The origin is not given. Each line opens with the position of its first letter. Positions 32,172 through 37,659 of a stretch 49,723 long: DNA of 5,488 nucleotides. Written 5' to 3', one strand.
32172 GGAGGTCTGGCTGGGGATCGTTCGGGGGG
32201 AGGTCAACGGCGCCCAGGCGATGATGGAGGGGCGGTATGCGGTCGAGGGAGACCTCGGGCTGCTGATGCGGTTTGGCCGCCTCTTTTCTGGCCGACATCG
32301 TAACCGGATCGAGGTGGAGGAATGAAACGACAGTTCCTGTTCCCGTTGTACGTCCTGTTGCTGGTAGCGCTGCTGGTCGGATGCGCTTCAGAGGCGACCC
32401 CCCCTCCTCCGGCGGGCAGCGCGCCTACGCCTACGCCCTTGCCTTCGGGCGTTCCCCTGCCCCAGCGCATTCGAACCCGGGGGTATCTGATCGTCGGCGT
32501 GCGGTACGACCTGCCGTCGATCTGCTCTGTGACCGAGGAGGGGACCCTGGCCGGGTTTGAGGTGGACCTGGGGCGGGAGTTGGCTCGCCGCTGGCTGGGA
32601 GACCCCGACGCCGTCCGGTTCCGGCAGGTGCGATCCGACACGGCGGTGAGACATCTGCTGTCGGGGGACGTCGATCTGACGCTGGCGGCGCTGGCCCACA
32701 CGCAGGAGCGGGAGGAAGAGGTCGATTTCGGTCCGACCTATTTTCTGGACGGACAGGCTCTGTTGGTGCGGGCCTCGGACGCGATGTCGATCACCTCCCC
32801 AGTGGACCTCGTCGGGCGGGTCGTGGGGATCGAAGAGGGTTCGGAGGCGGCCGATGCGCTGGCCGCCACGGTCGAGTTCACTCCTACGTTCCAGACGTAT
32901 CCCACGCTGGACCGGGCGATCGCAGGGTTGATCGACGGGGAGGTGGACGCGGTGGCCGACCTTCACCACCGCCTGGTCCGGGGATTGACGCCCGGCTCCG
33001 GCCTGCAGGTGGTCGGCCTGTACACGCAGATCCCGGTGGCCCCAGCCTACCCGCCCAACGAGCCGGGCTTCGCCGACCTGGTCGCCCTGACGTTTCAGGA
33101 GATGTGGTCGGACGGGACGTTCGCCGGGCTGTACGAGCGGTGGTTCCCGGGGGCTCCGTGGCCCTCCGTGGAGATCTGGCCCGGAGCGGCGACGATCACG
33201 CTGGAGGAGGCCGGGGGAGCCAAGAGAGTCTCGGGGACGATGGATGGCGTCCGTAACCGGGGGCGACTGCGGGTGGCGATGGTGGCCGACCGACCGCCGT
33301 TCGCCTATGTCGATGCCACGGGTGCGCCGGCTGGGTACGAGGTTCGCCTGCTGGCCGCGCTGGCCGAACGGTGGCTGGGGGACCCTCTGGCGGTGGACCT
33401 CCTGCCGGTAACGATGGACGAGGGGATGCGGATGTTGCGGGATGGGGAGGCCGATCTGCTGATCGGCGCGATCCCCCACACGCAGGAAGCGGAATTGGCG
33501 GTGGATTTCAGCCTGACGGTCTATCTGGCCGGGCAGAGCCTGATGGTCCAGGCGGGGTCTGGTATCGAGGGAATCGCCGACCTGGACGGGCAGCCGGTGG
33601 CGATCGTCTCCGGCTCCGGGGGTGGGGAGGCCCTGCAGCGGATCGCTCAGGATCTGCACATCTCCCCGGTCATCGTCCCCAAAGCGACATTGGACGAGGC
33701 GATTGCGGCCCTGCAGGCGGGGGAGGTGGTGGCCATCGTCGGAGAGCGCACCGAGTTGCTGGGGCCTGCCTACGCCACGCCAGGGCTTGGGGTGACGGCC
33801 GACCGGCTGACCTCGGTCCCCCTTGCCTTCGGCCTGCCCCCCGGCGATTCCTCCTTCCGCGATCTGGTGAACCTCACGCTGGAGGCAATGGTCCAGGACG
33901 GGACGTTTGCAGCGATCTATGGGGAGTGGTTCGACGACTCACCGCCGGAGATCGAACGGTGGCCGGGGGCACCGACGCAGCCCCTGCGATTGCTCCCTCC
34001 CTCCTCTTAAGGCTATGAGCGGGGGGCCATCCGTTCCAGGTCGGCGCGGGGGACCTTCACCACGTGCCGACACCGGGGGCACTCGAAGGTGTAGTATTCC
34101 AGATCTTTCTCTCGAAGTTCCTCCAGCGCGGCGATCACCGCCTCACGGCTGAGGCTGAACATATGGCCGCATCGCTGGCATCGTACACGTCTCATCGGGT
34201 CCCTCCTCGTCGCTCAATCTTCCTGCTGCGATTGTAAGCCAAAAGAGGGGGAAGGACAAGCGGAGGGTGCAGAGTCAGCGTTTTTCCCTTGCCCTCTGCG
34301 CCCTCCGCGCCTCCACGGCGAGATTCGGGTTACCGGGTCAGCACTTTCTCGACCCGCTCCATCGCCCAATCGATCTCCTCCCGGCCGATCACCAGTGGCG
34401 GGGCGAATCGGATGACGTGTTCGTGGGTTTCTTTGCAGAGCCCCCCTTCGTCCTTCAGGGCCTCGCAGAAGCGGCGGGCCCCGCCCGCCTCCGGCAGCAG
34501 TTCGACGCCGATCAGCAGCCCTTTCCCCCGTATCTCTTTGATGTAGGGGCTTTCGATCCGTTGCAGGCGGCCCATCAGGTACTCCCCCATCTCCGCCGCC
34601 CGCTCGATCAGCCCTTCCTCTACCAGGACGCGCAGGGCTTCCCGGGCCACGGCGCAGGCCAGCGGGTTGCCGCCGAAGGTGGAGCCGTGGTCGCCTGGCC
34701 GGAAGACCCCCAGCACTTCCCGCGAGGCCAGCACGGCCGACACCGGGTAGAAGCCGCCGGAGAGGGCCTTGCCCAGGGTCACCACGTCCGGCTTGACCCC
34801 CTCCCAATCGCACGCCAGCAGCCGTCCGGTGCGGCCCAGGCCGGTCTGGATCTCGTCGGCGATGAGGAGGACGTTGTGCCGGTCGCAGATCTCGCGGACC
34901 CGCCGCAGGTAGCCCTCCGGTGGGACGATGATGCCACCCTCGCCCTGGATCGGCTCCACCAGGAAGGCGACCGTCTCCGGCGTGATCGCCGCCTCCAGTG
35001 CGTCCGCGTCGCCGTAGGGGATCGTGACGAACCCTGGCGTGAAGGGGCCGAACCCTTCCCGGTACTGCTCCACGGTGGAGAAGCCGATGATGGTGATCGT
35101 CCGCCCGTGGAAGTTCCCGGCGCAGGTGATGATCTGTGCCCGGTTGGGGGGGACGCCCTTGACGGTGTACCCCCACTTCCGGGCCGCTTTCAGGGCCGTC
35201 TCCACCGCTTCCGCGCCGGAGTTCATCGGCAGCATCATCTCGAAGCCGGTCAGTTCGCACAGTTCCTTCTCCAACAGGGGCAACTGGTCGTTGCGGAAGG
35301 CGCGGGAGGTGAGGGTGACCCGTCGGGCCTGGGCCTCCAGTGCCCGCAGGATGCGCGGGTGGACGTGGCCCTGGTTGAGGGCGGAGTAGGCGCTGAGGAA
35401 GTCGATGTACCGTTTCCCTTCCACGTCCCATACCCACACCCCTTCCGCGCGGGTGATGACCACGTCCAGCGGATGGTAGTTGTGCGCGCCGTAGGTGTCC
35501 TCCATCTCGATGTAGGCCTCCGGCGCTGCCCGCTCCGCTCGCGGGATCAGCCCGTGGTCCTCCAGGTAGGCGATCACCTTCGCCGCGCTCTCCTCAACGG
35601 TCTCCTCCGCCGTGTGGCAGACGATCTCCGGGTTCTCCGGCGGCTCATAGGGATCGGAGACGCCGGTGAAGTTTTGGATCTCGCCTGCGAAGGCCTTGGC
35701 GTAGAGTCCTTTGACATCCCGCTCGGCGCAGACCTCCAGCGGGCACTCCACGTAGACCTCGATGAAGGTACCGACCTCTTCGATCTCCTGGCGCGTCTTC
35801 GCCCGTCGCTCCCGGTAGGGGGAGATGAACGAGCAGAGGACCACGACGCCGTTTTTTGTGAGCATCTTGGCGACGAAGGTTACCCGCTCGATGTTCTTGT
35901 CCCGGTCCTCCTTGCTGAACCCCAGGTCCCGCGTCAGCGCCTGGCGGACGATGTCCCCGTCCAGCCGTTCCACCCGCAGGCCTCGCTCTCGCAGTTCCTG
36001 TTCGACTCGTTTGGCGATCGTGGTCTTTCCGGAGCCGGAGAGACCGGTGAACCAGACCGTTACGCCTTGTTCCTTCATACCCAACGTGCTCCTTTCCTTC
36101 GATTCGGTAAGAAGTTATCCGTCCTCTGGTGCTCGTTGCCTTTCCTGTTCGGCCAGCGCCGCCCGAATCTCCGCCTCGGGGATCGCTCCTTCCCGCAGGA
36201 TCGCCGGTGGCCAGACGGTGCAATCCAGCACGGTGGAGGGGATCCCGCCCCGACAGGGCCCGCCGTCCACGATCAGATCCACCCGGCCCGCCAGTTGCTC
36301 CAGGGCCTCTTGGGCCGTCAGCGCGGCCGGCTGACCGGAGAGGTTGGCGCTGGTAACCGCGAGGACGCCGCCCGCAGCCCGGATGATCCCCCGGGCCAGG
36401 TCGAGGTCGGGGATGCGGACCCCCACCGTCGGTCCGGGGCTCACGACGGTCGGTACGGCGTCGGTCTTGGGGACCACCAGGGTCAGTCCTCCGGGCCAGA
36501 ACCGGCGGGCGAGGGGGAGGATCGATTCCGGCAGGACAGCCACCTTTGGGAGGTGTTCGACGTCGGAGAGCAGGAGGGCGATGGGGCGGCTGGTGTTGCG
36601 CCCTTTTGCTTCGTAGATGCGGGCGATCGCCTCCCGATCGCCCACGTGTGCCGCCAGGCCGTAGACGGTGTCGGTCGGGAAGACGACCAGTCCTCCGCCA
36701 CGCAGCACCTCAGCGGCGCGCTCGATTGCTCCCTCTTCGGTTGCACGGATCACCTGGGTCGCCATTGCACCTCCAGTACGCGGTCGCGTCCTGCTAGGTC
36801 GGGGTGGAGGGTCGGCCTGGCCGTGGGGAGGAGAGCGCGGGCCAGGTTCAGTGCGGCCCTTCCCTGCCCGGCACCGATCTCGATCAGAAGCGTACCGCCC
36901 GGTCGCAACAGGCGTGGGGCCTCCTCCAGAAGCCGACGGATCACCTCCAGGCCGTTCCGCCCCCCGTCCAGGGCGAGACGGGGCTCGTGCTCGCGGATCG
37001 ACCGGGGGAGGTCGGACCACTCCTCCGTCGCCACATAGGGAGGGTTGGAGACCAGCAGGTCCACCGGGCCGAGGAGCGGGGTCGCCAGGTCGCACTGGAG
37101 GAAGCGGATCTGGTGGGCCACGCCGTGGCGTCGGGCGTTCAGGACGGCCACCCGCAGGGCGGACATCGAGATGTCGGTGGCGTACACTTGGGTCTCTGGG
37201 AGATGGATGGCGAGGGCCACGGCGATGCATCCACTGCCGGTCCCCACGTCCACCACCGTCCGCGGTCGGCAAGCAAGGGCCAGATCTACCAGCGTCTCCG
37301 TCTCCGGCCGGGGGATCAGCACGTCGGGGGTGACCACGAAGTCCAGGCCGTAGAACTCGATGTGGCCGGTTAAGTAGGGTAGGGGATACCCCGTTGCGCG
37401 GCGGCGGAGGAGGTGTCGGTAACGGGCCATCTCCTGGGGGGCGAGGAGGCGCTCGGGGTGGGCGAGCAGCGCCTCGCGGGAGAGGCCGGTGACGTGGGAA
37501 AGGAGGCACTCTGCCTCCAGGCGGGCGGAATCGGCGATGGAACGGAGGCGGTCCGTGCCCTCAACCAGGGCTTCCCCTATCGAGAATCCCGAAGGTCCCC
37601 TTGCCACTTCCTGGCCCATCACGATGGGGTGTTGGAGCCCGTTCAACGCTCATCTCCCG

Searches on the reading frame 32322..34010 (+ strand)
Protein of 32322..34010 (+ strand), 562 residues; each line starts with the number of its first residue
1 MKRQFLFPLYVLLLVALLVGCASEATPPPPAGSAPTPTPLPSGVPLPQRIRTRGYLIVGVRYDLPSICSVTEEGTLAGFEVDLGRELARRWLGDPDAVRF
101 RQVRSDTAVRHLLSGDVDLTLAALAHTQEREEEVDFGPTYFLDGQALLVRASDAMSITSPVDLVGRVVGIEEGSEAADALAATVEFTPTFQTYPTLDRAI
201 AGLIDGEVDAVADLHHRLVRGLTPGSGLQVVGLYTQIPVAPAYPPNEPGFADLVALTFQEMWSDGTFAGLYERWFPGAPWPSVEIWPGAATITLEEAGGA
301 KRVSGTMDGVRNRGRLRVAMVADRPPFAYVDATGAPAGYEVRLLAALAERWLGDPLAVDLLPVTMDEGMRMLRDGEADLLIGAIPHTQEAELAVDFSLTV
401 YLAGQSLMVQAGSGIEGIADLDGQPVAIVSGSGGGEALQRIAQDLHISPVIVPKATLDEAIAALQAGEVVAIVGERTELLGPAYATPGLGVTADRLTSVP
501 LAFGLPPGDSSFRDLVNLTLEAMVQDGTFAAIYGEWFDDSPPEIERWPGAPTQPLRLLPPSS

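Call 66: search_protein_families(library=pfam, proteins=[window:32322-34010:+], max_evalue=0.0001)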
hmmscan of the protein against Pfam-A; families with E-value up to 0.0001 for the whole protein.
window:32322-34010:+ (562 aa): 3 families
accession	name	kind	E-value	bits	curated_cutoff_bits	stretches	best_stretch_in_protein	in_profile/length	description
PF00497.25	SBP_bac_3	-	4e-50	169.4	26.4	2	316-538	1-131/132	Bacterial extracellular solute-binding proteins, family 3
PF10613.14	Lig_chan-Glu_bd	-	1.2e-07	32.3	30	0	108-151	70-113/115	Ligated ion channel L-glutamate- and glycine-binding site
PF09084.16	NMT1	-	5.7e-06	26.8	20.5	0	406-473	76-145/216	NMT1/THI5 like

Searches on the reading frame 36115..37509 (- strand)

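Call 66: search_protein_families(library=pfam, proteins=[window:36115-37509:-], max_evalue=0.0001)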
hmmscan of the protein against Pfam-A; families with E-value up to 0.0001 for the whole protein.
window:36115-37509:- (464 aa): 1 family
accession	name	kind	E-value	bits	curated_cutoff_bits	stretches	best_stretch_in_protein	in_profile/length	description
PF01300.24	Sua5_yciO_yrdC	-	5.4e-54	182.8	25.1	1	267-441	1-178/178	Telomere recombination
